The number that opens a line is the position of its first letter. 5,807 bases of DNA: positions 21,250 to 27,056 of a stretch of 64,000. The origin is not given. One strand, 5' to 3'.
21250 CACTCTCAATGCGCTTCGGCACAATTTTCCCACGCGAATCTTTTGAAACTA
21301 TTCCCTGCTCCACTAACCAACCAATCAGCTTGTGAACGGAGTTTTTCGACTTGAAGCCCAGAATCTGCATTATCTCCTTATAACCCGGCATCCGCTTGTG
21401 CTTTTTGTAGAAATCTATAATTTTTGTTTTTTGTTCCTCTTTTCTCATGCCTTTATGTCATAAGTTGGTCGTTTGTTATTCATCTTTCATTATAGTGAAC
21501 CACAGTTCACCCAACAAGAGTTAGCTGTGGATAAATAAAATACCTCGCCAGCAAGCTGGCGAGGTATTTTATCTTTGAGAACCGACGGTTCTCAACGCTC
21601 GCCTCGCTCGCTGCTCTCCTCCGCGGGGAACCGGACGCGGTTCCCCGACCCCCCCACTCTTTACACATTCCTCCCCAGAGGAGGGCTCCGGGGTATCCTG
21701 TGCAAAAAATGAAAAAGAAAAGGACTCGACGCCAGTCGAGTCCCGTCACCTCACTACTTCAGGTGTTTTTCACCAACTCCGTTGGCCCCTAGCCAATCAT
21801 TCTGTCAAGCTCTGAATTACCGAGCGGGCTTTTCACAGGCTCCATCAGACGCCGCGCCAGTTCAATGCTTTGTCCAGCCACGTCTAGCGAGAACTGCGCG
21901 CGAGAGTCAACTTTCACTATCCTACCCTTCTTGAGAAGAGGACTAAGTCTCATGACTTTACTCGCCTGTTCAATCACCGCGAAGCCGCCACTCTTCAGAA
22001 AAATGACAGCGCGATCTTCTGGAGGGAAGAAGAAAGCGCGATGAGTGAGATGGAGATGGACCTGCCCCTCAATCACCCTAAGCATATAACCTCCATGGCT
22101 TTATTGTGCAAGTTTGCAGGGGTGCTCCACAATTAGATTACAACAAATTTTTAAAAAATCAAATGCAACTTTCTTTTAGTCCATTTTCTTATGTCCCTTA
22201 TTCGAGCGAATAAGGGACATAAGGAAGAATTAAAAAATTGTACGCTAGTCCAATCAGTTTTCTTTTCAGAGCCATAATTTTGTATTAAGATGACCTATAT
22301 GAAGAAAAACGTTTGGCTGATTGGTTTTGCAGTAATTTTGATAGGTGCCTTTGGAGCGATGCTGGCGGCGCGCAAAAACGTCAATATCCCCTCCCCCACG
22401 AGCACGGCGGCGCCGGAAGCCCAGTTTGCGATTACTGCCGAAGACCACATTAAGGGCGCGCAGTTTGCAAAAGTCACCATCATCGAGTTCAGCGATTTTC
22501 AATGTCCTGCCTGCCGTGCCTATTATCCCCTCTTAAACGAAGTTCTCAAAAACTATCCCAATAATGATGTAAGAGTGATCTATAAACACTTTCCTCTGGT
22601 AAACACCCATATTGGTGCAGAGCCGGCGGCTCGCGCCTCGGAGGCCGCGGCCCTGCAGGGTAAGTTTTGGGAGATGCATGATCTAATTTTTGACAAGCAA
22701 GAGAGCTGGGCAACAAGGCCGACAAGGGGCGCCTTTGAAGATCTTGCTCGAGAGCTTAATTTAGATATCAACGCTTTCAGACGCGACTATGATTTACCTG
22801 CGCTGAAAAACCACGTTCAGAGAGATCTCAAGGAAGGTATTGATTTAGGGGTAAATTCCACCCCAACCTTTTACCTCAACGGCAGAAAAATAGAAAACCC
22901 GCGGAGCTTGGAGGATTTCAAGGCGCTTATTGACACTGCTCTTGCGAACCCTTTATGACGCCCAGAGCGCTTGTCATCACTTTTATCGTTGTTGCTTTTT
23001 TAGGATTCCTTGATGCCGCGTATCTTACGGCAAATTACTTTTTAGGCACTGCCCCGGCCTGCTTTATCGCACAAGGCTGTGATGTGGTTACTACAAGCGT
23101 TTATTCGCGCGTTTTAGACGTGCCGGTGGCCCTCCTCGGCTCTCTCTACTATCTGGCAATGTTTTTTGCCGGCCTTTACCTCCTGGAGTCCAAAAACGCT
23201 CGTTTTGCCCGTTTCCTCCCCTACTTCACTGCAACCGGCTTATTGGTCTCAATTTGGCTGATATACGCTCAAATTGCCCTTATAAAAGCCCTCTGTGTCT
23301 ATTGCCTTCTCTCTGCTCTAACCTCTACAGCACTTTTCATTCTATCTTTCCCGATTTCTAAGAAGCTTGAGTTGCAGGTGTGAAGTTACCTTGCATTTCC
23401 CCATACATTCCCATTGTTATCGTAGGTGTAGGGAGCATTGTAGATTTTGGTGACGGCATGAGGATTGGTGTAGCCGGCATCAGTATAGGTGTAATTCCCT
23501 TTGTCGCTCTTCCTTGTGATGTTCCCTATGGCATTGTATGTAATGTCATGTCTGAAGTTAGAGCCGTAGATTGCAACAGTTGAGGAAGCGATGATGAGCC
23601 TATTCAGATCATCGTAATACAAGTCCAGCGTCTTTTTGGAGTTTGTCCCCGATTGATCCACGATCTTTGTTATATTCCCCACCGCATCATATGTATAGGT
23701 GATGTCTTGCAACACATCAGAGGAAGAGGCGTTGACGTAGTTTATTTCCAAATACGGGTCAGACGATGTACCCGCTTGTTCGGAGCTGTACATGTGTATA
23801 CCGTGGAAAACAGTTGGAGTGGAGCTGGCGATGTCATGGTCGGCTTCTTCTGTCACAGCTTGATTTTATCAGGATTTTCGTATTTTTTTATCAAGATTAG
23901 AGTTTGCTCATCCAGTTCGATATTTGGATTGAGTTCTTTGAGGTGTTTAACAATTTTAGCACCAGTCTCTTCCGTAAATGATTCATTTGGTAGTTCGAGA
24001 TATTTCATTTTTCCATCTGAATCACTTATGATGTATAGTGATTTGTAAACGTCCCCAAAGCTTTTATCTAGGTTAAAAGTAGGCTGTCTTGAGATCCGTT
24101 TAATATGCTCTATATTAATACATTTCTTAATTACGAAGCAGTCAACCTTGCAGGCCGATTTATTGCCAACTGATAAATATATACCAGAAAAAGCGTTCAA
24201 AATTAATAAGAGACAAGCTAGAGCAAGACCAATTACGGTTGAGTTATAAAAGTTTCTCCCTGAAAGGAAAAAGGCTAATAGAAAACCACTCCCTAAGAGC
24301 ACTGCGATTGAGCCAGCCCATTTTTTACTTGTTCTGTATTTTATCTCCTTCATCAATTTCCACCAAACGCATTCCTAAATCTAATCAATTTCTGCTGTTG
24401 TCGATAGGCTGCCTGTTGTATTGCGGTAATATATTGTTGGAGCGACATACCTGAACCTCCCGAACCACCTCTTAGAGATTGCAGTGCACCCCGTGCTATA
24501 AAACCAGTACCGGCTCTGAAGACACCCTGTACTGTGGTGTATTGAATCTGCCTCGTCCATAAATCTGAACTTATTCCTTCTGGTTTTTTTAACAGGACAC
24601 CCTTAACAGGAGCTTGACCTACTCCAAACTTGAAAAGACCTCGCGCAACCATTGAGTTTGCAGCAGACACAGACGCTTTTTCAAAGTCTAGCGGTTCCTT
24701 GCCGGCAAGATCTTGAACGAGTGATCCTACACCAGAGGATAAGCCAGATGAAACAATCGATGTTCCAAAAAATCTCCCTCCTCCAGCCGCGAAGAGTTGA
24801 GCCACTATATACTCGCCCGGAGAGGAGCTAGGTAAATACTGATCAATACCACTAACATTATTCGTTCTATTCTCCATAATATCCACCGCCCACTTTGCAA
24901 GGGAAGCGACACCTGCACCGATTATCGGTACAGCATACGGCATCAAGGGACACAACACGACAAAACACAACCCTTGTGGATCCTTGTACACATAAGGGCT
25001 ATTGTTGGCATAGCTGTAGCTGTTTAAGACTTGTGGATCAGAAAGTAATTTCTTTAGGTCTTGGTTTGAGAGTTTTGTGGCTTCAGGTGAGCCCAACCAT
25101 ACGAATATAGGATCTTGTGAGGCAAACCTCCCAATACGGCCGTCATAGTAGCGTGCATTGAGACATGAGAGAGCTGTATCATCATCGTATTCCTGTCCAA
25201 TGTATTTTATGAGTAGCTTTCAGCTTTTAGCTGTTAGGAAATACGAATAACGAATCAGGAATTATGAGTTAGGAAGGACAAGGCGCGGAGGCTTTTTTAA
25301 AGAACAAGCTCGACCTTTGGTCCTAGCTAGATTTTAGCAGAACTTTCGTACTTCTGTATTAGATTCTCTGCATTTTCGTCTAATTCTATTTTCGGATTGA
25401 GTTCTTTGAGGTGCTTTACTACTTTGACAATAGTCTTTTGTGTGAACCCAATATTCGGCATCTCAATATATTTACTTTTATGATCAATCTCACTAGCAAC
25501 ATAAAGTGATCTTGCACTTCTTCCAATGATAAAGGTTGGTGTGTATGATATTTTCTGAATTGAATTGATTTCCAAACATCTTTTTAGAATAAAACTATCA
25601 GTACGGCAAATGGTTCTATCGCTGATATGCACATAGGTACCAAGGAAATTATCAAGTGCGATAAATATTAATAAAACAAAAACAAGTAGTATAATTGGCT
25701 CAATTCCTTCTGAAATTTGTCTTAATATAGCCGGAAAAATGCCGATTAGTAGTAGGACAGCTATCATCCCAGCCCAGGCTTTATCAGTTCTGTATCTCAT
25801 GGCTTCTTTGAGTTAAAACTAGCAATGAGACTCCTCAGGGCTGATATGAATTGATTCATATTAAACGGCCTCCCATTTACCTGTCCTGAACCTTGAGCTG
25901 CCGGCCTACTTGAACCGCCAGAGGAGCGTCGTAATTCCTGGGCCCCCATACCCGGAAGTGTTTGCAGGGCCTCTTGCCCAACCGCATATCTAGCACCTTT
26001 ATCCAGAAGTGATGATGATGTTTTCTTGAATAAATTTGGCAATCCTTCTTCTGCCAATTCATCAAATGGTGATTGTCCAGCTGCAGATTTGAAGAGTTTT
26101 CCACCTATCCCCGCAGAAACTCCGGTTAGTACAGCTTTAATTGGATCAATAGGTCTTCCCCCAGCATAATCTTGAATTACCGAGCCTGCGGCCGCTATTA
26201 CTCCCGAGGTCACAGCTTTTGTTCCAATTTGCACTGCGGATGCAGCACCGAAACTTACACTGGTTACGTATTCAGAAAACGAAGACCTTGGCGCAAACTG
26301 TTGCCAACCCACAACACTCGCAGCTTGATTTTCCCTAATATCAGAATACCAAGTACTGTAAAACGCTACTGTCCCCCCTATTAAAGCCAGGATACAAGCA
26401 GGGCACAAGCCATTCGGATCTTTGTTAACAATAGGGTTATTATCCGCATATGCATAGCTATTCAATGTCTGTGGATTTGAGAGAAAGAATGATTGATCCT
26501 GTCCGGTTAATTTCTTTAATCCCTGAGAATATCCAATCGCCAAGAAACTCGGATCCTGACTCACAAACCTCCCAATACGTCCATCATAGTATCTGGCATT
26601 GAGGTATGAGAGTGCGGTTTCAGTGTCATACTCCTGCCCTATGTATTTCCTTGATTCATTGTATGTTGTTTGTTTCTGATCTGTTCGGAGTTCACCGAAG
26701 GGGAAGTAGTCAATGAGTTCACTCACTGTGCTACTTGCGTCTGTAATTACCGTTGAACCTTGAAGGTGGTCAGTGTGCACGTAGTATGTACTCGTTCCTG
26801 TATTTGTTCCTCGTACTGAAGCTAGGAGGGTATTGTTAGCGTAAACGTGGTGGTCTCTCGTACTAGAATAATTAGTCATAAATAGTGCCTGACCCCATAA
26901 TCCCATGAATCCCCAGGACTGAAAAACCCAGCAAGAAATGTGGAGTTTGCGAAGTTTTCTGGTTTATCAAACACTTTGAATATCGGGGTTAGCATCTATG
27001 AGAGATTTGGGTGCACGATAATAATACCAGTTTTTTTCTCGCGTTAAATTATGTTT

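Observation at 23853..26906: Two orphan CT-immunity cassettes: paralogous Cys-rich hydrophobic toxin tips paired with paralogous TM immunity proteins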

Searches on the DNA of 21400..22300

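Call 102: search_rna_families(source=window, start=21400, end=22300, threshold=evalue, max_evalue=0.1)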
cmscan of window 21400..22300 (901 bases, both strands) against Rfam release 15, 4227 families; matches with E-value up to 0.1: 9.
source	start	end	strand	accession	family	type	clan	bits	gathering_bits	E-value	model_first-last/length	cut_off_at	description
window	22164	22242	+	RF03872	MIR6426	Gene; miRNA;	-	34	96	9.2e-05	1-84/84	no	MIR6426 microRNA precursor family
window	22138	22245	+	RF03922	MIR2119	Gene; miRNA;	-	32.5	73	0.028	1-188/188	no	MIR2119 microRNA precursor family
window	22171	22238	+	RF03578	mir-3910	Gene; miRNA;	-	30.2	95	0.00082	1-82/82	no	mir-3910 microRNA precursor family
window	22173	22236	-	RF03872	MIR6426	Gene; miRNA;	-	30.2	96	0.00095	1-84/84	no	MIR6426 microRNA precursor family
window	21531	21576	+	RF04204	mir-3473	Gene; miRNA;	-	28.2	71.8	0.0015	1-78/78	no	mir-3473 microRNA precursor family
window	22163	22243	+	RF03983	MIR5284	Gene; miRNA;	-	27.8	93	0.0021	1-111/111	no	MIR5284 microRNA precursor family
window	21537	21591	-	RF02450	ncr1175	Gene; sRNA;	-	27.5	60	0.012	1-110/110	no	Bacillus sRNA ncr1175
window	22186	22226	+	RF00656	mir-205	Gene; miRNA;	-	24.7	55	0.0024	1-75/75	no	mir-205 microRNA precursor family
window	21533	21574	-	RF00990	mir-552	Gene; miRNA;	-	24.4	100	0.029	1-83/83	no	mir-552 microRNA precursor family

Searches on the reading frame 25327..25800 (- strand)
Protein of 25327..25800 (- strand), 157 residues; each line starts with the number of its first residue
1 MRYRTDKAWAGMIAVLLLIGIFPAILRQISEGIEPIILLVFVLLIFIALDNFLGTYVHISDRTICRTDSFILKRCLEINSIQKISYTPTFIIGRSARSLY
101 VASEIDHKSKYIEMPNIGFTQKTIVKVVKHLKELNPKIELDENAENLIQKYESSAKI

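Call 8: search_protein_families(library=pfam, proteins=[window:25327-25800:-], max_evalue=1)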
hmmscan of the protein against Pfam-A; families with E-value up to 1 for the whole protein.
window:25327-25800:- (157 aa): 2 families
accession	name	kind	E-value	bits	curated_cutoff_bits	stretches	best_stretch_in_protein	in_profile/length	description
PF10066.14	DUF2304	-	0.063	14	25.5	1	8-61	33-88/106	Uncharacterized conserved protein (DUF2304)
PF25661.1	PBCV_P4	-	0.18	11.9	30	1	116-152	22-55/181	Phycodnaviridae minor capsid protein P4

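Call 9: search_protein_families(library=ncbifam, proteins=[window:25327-25800:-], max_evalue=1)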
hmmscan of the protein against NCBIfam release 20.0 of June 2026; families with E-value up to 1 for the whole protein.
window:25327-25800:- (157 aa): 0 families

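Call 14: find_homologous_proteins(query=A2, max_evalue=0.001)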
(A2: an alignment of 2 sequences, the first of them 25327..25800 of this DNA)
Query A2 (2 sequences) (157 aa, profile of the alignment): 3 proteins with E <= 0.001 among 786 candidates.
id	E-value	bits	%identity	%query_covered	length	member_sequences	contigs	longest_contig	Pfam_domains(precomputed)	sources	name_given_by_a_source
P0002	5.4e-92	324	42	100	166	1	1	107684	-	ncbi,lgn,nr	ncbi:hypothetical protein EPN83_02195 [Patescibacteria group bacterium]|nr:MAG: hypothetical protein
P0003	6.3e-84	298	100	100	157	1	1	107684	-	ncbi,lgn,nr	ncbi:hypothetical protein EPN83_02205 [Patescibacteria group bacterium]|nr:MAG: hypothetical protein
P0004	7.7e-20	89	41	74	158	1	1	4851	-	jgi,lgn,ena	-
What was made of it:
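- Closest known: RHS/YD-repeat polymorphic toxin loci with orphan CT-immunity modules. Different: The host is a Patescibacteria MAG (call 14).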

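Call 16: find_encoding_contigs(protein=P0004, flank=5000)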
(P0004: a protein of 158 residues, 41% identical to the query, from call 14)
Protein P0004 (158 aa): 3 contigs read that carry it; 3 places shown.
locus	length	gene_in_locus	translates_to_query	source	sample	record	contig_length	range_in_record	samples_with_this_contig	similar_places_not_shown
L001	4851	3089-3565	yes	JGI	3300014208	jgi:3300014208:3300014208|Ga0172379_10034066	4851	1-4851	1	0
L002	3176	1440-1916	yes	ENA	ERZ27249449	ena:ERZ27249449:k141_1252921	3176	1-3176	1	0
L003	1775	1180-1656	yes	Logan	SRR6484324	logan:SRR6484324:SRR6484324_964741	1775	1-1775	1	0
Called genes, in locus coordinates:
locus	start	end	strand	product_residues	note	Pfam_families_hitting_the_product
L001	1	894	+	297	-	?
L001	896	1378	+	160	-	-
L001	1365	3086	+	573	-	PF25023:TEN_YD-shell, PF05593:RHS_repeat (faint)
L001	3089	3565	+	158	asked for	-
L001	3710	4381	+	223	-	PF01797:Y1_Tnp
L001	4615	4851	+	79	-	?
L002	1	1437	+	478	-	?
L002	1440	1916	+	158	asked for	-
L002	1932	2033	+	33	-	-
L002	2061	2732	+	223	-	PF01797:Y1_Tnp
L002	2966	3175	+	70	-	?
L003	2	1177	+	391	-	?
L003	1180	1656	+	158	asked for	-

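Call 52: predict_structure(alignment_id=A6)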
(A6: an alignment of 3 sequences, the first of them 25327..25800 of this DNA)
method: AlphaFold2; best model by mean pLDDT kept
length: 157 residues; sequences in the alignment: 3
mean_pLDDT: 73.8   pTM: 0.62
mean pLDDT of the five models: 73.8, 73.7, 72.6, 70.9, 69.3
residues with pLDDT >= 90: 21; 70-90: 66; 50-70: 66; < 50: 4
segments of 3 or more residues with pLDDT < 50: none
pLDDT, mean of each block of 10 residues (from residue 1): 59 56 56 64 66 71 79 82 85 72 75 78 89 91 90 64
secondary structure, 60 per line:
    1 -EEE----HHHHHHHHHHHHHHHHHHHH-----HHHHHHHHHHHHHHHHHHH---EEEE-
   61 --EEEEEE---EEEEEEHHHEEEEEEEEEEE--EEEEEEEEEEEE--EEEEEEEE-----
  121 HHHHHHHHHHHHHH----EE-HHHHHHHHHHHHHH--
elements in order: E2-4 H9-28 H34-52 E56-59 E63-68 E72-77 E81-91 E94-105 E108-115 H121-134 H142-155
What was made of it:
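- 25327..25800 (-): Immunity gene imm1 (157 aa). It has two TM helices and a PH-like domain. Its ATG overlaps the orphan-1 stop (ATGA). AlphaFold: helices 9-28 and 34-52, then six strands and a capping helix (call 52).
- On Bacterial PH domain, bPH_4 (PF06713), for the immunity proteins: The AlphaFold model shows 2 TM helices, six strands and a capping helix (call 52).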

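Call 56: fold_search(model_id=the predicted structure, library=pdb)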
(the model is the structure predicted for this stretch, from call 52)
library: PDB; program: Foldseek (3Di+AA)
matches with E <= 10: 743; with E <= 0.001: 0
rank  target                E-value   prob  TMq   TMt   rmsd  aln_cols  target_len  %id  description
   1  7lc1_B                5.6e-03  1.00  0.39  0.29   6.5        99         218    8  Crystal Structure of KRAS4b (GMPPNP-bound) in complex with the RBD-PH domains of SIN1 (released 2021-08-04)
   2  4xuu_C                1.6e-02  1.00  0.43  0.41   4.0       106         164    8  The hSac2 domain from human phosphoinositide phosphatase Sac2 (released 2015-02-25)
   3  4bbk                  1.7e-02  0.99  0.38  0.47   6.9       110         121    8  Structural and functional characterisation of the kindlin-1 pleckstrin homology domain (released 2012-11-14)
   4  3voq_B                2.0e-02  1.00  0.36  0.47   4.2        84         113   11  Crystal structure of the pleckstrin homology domain of human Sin1, a TORC2 subunit (released 2012-04-11)
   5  7c3m_C                2.1e-02  0.99  0.40  0.13   6.8       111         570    7  Structure of FERM protein (released 2020-06-03)
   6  4f7h                  2.3e-02  0.99  0.38  0.43   7.0       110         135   11  The crystal structure of kindlin-2 pleckstrin homology domain in free form (released 2012-06-13)
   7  3voq_A                3.0e-02  1.00  0.37  0.48   4.6        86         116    8  Crystal structure of the pleckstrin homology domain of human Sin1, a TORC2 subunit (released 2012-04-11)
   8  5l81_A                3.4e-02  0.98  0.36  0.42   6.2       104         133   10  Crystal structure of the PH domain of murine kindlin-3 (released 2017-01-11)
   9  4wj7_D                3.6e-02  1.00  0.38  0.47   2.7        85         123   10  CCM2 PTB domain in complex with KRIT1 NPxY/F3 (released 2014-12-24)
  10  7lc1_D                3.8e-02  0.98  0.34  0.26   4.9        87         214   15  Crystal Structure of KRAS4b (GMPPNP-bound) in complex with the RBD-PH domains of SIN1 (released 2021-08-04)
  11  4khb_F                4.3e-02  1.00  0.41  0.38   2.9        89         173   10  Structure of the Spt16D Pob3N heterodimer (released 2013-05-29)
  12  2yf0                  4.3e-02  1.00  0.38  0.14   3.5        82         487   10  Human Myotubularin related protein 6 (MTMR6) (released 2011-04-13)
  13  2cy4                  4.6e-02  0.98  0.35  0.41   4.5        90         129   10  Crystal structure of phosphotyrosine binding (PTB) domain of epidermal growth factor receptor pathway substrate-8 (EPS8) (released 2006-01-04)
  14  2cy5                  4.9e-02  0.97  0.33  0.39   6.2       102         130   11  Crystal structure of phosphotyrosine binding (PTB) domain of epidermal growth factor receptor pathway substrate-8 (EPS8) (released 2006-01-04)
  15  7nky_O                5.2e-02  0.99  0.40  0.16   4.2        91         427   10  RNA Polymerase II-Spt4/5-nucleosome-FACT structure (released 2021-07-07)
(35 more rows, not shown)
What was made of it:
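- On Bacterial PH domain, bPH_4 (PF06713), for the immunity proteins: The top 38 Foldseek PDB hits are PH, PTB or other PH-like-fold domains, best E=5.6e-3 (call 56).
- Closest known: Membrane-anchored bacterial PH-domain proteins. Same: Two N-terminal TM helices followed by a PH-like beta-sandwich capped by a helix (calls 52, 56).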

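Call 62: find_related_loci(query=A6, collection=genome_contigs, flank=9000)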
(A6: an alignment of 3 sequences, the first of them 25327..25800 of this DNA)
Query A6 (157 aa) in genome_contigs; peptide patterns used: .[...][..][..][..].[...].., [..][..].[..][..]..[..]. (x = any residue, [..] = any of these).
316 stretches matched a pattern, but none encodes a relative of the query by tblastn (E <= 1e-3).
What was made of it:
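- Tried and rejected: Scan of GTDB species genomes with the immunity patterns found nothing (call 62).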

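Call 68: search_protein_families(library=pfam, alignment_id=A5, max_evalue=1)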
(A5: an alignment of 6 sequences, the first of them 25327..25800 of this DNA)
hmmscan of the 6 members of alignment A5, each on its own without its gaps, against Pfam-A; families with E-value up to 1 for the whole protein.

A. member 1, window:25327-25800:- (157 aa): 2 families
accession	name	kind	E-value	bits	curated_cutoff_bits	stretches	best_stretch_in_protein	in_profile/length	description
PF10066.14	DUF2304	-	0.063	14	25.5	1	8-61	33-88/106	Uncharacterized conserved protein (DUF2304)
PF25661.1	PBCV_P4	-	0.18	11.9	30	1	116-152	22-55/181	Phycodnaviridae minor capsid protein P4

B. families by the number of members that match (of 6 scanned): 10 families
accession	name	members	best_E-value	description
PF25743.1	VG27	1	0.025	Ictalurid herpesvirus 1 ORF27 protein family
PF24678.1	DUF7658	1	0.028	Domain of unknown function (DUF7658)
PF02659.21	Mntp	1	0.03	Putative manganese efflux pump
PF13630.11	SdpI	1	0.04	SdpI/YfhL protein family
PF10066.14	DUF2304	1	0.063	Uncharacterized conserved protein (DUF2304)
PF12666.12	PrgI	1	0.15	PrgI family protein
PF25661.1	PBCV_P4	1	0.18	Phycodnaviridae minor capsid protein P4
PF19484.4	DUF6020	1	0.41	Family of unknown function (DUF6020)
PF20990.2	DUF2207_C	1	0.45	Predicted membrane protein (DUF2207) C-terminal domain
PF11297.13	DUF3098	1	0.77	Protein of unknown function (DUF3098)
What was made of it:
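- Closest known: Membrane-anchored bacterial PH-domain proteins. Different: The immunity proteins themselves do not reach any Pfam bPH model, even at E<=1 (calls 8, 68).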

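Call 79: find_related_loci(query=A7, collection=metagenome_contigs, flank=10000)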
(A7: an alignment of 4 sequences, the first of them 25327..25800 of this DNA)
Query A7 (157 aa) in metagenome_contigs; peptide patterns used: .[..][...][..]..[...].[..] (x = any residue, [..] = any of these).
600 stretches matched a pattern (row limit reached: there are more); 3 encode a relative of the query (tblastn E <= 1e-3); 3 distinct loci.
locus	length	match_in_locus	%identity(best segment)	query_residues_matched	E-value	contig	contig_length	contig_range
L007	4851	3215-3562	41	40-155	2e-25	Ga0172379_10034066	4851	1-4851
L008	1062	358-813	27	10-154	6e-15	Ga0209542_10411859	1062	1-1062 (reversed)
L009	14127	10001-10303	28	30-139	3e-6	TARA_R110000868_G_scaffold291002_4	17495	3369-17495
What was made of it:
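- Tried and rejected: The metagenome scan added only L008 and the bPH_4 protein in L009 (call 79).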

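Call 82: search_protein_families(library=pfam, proteins=[L009:9911-10321:+, L008:319-822:+], max_evalue=1)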
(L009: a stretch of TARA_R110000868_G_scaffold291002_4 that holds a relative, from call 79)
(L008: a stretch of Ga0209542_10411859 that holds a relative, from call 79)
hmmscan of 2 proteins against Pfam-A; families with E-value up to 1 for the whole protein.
L009:9911-10321:+ (136 aa): 7 families
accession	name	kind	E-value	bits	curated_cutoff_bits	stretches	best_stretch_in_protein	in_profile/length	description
PF06713.17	bPH_4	-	1.6e-25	89.4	22.9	1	53-127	1-74/74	Bacterial PH domain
PF17255.8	EbsA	-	0.00021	22.1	25.9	1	16-127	23-127/133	EbsA-like protein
PF09815.14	XK-related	-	0.019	14.4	24.8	1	10-65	223-279/337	XK-related protein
PF10882.14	bPH_5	-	0.026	15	22.5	0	55-87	3-34/100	Bacterial PH domain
PF01757.29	Acyl_transf_3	-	0.084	12.4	31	1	9-53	125-169/326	Acyltransferase domain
PF13567.11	DUF4131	-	0.13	12.3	31.6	1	10-56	7-53/165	Domain of unknown function (DUF4131)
PF20237.3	DUF6594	-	0.33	11.3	30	1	9-53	175-219/238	Family of unknown function (DUF6594)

L008:319-822:+ (167 aa): 1 family
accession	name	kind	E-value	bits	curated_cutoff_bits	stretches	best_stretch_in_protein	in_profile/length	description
PF14252.11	DUF4347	-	0.13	12.5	24.6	1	100-149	36-87/164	Domain of unknown function (DUF4347)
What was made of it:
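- On Bacterial PH domain, bPH_4 (PF06713), for the immunity proteins: No bPH model appears at E<=1 for any of the six (plus one) immunity homologs (calls 8, 68, 82).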

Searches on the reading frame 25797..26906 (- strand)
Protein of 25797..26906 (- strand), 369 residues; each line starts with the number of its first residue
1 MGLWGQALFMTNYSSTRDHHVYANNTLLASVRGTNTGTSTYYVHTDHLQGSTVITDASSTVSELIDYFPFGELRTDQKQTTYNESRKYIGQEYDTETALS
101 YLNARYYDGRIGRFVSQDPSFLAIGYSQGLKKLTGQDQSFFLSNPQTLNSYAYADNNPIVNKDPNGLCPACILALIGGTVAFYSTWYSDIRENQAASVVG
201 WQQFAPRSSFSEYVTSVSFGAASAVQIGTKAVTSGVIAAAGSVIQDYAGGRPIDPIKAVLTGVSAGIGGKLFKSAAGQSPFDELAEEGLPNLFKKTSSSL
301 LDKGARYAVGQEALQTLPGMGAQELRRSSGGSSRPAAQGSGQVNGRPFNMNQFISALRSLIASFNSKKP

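Call 8: search_protein_families(library=pfam, proteins=[window:25797-26906:-], max_evalue=1)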
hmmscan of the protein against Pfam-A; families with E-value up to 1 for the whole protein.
window:25797-26906:- (369 aa): 1 family
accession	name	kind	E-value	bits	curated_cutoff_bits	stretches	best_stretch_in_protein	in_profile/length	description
PF11654.13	NCE101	-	0.49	10.6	24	0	250-265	4-19/45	Non-classical export protein 1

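Call 9: search_protein_families(library=ncbifam, proteins=[window:25797-26906:-], max_evalue=1)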
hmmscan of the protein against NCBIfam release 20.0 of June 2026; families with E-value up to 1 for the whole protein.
window:25797-26906:- (369 aa): 2 families
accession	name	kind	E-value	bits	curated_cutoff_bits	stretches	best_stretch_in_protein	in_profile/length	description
TIGR03696.1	Rhs_assc_core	domain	4e-18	65.7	32.5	1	67-167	1-76/76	RHS repeat-associated core domain-containing protein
NF041261.1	RHS_core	equivalog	4.4e-06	24.8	2000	1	42-125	1159-1242/1261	RHS element core protein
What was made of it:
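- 26406..26906 (-): Orphan-1, RHS-core remnant (aa 1-167, ending in DPNGL). It is homologous to main RHS aa 2180-2343. TIGR03696 4e-18 (call 9).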
